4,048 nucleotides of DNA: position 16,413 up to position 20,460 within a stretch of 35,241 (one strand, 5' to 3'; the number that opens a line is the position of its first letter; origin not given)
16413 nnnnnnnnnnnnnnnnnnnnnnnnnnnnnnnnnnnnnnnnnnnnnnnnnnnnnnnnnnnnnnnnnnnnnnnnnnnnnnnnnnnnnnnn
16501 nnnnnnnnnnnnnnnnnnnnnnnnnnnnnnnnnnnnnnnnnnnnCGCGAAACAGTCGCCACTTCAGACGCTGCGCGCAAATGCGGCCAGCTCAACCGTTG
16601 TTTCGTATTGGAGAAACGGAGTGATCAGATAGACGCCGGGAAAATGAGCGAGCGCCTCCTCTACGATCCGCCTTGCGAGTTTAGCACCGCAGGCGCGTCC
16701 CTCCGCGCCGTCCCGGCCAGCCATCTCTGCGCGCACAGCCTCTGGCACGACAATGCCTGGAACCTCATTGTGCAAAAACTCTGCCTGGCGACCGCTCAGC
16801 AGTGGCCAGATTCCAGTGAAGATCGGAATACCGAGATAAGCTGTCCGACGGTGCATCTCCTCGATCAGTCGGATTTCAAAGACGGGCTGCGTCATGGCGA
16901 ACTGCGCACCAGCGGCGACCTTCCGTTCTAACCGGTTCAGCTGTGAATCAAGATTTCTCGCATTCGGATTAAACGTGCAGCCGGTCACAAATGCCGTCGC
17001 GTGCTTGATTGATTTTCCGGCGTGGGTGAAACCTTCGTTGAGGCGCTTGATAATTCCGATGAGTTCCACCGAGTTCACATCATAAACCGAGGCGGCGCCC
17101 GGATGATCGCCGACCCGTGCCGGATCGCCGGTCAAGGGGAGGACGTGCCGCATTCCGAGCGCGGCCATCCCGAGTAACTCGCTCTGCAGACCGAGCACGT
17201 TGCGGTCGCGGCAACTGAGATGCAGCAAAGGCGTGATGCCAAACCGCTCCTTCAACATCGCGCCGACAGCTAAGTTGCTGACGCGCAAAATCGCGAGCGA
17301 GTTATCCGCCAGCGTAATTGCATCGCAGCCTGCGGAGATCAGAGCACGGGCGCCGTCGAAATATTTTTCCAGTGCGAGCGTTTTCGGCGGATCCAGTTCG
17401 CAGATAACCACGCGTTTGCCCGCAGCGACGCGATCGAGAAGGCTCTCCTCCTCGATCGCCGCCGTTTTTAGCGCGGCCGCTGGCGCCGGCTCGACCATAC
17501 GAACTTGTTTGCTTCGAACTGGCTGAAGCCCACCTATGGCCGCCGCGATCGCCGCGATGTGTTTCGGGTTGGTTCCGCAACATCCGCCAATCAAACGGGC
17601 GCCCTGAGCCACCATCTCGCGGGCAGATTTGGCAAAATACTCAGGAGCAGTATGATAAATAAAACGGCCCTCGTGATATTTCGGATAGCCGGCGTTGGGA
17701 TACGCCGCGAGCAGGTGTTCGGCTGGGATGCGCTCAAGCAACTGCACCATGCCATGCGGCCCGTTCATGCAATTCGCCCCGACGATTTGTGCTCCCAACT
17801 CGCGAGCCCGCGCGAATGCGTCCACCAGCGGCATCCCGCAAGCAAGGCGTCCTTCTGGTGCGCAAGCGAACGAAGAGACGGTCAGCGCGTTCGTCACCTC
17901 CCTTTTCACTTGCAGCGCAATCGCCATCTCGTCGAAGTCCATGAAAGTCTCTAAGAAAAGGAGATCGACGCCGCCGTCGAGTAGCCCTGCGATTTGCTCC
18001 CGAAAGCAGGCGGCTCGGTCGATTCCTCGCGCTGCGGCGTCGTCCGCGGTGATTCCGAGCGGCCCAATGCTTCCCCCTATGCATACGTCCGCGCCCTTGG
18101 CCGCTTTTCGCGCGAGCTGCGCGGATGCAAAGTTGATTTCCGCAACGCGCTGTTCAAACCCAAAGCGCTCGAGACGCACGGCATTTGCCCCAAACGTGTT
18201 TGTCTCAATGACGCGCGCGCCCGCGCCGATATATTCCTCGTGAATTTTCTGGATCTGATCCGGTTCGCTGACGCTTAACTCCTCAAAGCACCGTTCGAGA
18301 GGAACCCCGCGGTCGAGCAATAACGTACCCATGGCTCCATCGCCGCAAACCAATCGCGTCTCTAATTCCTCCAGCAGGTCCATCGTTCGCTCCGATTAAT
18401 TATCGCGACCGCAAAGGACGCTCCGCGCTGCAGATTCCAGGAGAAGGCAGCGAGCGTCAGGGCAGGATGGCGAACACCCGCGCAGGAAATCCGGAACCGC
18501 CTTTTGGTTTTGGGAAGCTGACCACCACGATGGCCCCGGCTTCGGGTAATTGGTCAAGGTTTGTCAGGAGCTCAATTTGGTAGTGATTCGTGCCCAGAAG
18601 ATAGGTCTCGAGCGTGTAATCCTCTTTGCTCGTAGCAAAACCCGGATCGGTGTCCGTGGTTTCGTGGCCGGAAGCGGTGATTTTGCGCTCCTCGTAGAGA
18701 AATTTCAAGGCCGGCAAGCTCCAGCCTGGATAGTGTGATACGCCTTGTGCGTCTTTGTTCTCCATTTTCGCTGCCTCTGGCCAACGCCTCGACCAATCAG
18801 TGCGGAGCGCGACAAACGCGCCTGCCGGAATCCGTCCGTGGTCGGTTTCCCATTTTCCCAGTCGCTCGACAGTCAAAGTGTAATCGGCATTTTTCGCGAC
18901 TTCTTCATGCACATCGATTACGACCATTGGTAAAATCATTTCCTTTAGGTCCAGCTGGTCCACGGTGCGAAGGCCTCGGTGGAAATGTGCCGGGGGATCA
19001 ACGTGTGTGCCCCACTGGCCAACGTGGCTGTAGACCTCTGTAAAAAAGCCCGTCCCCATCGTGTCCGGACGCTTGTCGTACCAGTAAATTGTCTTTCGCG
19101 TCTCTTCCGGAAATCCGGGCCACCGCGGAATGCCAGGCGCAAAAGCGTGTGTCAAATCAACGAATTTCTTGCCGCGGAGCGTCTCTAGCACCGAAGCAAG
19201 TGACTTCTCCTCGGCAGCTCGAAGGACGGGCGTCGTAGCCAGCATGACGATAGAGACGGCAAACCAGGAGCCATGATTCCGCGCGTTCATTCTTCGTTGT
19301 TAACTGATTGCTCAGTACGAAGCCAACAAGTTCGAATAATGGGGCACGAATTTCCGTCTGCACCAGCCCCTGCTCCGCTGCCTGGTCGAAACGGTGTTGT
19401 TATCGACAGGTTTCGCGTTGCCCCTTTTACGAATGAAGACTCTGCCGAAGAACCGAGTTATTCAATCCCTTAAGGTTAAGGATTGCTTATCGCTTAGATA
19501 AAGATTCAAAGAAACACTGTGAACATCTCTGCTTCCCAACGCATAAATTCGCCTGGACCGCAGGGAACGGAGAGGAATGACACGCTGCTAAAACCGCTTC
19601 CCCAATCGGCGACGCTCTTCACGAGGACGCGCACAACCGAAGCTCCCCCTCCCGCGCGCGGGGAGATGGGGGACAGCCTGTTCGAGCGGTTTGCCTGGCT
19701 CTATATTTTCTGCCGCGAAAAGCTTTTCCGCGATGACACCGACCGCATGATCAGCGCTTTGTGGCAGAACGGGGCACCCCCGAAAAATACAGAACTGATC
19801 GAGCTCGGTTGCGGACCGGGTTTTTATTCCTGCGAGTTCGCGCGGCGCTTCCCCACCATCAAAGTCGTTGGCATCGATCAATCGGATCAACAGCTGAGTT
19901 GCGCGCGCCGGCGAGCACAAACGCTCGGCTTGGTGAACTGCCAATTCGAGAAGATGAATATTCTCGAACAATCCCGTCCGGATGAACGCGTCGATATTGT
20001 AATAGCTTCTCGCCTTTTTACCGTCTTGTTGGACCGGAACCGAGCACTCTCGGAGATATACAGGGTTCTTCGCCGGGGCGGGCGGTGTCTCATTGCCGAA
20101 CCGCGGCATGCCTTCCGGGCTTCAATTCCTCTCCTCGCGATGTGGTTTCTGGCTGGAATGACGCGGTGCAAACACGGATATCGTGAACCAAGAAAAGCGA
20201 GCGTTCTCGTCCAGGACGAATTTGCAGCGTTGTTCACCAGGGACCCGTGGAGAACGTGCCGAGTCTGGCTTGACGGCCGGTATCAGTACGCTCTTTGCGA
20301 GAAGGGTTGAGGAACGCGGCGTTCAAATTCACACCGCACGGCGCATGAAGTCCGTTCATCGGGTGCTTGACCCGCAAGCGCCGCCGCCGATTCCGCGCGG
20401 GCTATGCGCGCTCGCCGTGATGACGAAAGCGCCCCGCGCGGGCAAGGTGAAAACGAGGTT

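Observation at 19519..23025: Orphan four-gene cluster: SAM methyltransferase - DUF2064 (CofC-like) - SDR epimerase - MftF-like GT2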

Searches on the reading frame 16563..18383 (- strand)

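Call 10: search_protein_families(library=pfam, proteins=[window:16563-18383:-], max_evalue=0.001)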
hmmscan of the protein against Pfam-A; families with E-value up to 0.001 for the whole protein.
window:16563-18383:- (606 aa): 2 families
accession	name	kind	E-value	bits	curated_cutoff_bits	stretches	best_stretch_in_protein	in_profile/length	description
PF02574.22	S-methyl_trans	-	1.5e-65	222.3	22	1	14-282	3-282/283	Homocysteine S-methyltransferase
PF02219.23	MTHFR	-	8.9e-26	91.3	24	1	317-588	4-272/287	Methylenetetrahydrofolate reductase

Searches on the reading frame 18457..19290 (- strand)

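Call 10: search_protein_families(library=pfam, proteins=[window:18457-19290:-], max_evalue=0.001)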
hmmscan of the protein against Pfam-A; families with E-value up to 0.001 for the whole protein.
window:18457-19290:- (277 aa): 1 family
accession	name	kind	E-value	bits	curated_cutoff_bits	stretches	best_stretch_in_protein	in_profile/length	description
PF04199.19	Cyclase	-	3.6e-39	134.7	23.1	1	44-216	1-142/142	Putative cyclase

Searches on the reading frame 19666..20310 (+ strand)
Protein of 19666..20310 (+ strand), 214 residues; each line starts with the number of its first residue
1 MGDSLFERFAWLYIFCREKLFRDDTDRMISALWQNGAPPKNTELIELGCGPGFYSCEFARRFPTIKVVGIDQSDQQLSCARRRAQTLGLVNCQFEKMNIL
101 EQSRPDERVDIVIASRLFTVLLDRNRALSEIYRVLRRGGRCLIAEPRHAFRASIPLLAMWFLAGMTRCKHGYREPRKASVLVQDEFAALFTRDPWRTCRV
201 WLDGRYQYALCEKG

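Call 5: search_protein_families(library=ncbifam, proteins=[window:19666-20310:+], max_evalue=0.01)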
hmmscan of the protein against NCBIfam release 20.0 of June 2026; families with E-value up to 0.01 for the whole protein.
window:19666-20310:+ (214 aa): 50 families (the best 25 are shown)
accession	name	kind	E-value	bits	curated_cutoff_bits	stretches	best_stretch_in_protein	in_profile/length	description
NF041537.1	ArsM_AhpD_UU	exception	1.4e-15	57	510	1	40-145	76-182/345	arsenite methyltransferase/AhpD domain selenoprotein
NF047649.1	MTase_UXPK_star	exception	3.2e-15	55.9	460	1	44-145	81-183/283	methyltransferase/UXPK-star double selenoprotein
TIGR02072.1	BioC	equivalog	2.1e-14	53.9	184.95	1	25-143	20-132/244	malonyl-ACP O-methyltransferase BioC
NF043040.1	corrin_prot_MT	hypoth_equivalog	3e-14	53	180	1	39-161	40-168/216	corrinoid protein-associated methyltransferase CpaM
NF008823.0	PRK11873.1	subfamily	6.6e-14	52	263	1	44-144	81-182/272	arsenite methyltransferase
NF001244.0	PRK00216.1-5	equivalog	4.7e-13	49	216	1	39-152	47-162/236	bifunctional demethylmenaquinone methyltransferase/2-methoxy-6-polyprenyl-1,4-benzoquinol methylase UbiE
NF045667.1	MTase_DVU1556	equivalog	9.8e-13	48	155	1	39-144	21-120/213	DVU_1556 family methyltransferase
TIGR01934.1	MenG_MenH_UbiE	subfamily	4.5e-12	45.7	158.35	1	38-149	37-147/223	ubiquinone/menaquinone biosynthesis methyltransferase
NF041536.1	ArsM_DUF2284_UU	exception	5.2e-11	41.5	575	1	41-145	77-182/459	arsenite methyltransferase/DUF2284 domain selenoprotein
NF002463.0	PRK01683.1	equivalog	9.7e-11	41.7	297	1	39-146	30-131/258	trans-aconitate 2-methyltransferase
TIGR04290.1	meth_Rta_06860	hypoth_equivalog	2e-10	40.5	300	1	43-115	52-122/226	TIGR04290 family methyltransferase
TIGR03534.1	RF_mod_PrmC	equivalog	3.2e-10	39.9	199.1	1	22-114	70-162/253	peptide chain release factor N(5)-glutamine methyltransferase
TIGR01983.1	UbiG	equivalog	4.1e-09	36.1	102.95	1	36-144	45-152/228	bifunctional 2-polyprenyl-6-hydroxyphenol methylase/3-demethylubiquinol 3-O-methyltransferase UbiG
NF001080.0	PRK00121.2-2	equivalog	6.3e-09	35.4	132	1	41-99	47-105/224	tRNA (guanosine(46)-N7)-methyltransferase TrmB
NF045882.1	PLipidMtase_Leg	equivalog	8.9e-08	32.2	390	1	5-142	9-142/207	phospholipid N-methyltransferase PmtA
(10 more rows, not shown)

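Call 6: search_protein_families(library=pfam, proteins=[window:19666-20310:+], max_evalue=0.01)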
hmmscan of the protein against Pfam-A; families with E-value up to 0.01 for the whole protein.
window:19666-20310:+ (214 aa): 14 families
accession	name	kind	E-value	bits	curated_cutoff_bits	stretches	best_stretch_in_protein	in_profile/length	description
PF13847.12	Methyltransf_31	-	4.2e-23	82.1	27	1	40-147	3-113/145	Methyltransferase domain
PF13649.12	Methyltransf_25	-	5.4e-20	72.3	27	1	45-139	2-97/97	Methyltransferase domain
PF08241.18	Methyltransf_11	-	6e-20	72.1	21.2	1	46-143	2-95/95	Methyltransferase domain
PF08242.18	Methyltransf_12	-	2.3e-15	57.6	30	1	45-141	1-98/98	Methyltransferase domain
PF13489.12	Methyltransf_23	-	1.3e-10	41.7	27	1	37-165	19-138/164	Methyltransferase domain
PF01209.24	Ubie_methyltran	-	4.2e-10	39.8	20.1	1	40-146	47-154/233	ubiE/COQ5 methyltransferase family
PF05175.20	MTS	-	6.5e-08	32.8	23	1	26-114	21-104/170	Methyltransferase small domain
PF13679.12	Methyltransf_32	-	4.9e-06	27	27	1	28-114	12-107/143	Methyltransferase domain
PF02390.23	Methyltransf_4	-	0.00018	21.5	24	1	42-101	3-62/173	Putative methyltransferase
PF02353.26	CMAS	-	0.00067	19.5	27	1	43-143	65-164/273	Mycolic acid cyclopropane synthetase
PF01728.25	FtsJ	-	0.0014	19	24.1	1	40-114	21-97/181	FtsJ-like methyltransferase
PF20922.3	Anamorsin_N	-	0.0024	18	27.1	1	92-148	34-92/163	Anamorsin, N-terminal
PF05148.21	Methyltransf_8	-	0.0032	17.8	27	1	102-151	116-164/219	Hypothetical methyltransferase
PF24675.1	NpmA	-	0.0064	16.3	60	1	43-95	26-82/214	16S rRNA (adenine(1408)-N(1))-methyltransferase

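Call 44: search_solved_structures(query=window:19666-20310:+, max_evalue=0.000001)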
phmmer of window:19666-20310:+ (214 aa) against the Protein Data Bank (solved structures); distinct sequences matched with E-value up to 0.000001: 10.
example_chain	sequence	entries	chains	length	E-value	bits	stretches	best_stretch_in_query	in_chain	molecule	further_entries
8zc8_A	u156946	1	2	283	3.6e-09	39.9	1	24-145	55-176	MitM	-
5gm1_A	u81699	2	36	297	3.6e-09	39.9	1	26-146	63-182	O-methylransferase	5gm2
21zq_A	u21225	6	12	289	3.7e-09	39.8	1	24-145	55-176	MitM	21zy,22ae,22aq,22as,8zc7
3mgg_A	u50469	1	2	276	2e-08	37.5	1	29-149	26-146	Methyltransferase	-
6uak_A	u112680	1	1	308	2.5e-08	37.1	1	40-140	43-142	SAM dependent methyltransferase LahSB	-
5f8c_A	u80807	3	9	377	9.3e-08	35.3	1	42-149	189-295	Methyltransferase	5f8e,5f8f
8gdu_A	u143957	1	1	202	1e-07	35.1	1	42-142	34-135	Methyltransferase domain-containing protein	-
6uv6_A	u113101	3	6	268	3.8e-07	33.3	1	27-145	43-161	D-glucose O-methyltransferase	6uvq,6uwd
3bus_A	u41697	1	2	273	5.6e-07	32.7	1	29-145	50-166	Methyltransferase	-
8ys9_A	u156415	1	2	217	5.7e-07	32.7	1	35-143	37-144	Phosphatidylethanolamine N-methyltransferase/phosphatidyl-N-methylethanolamine N-methyltra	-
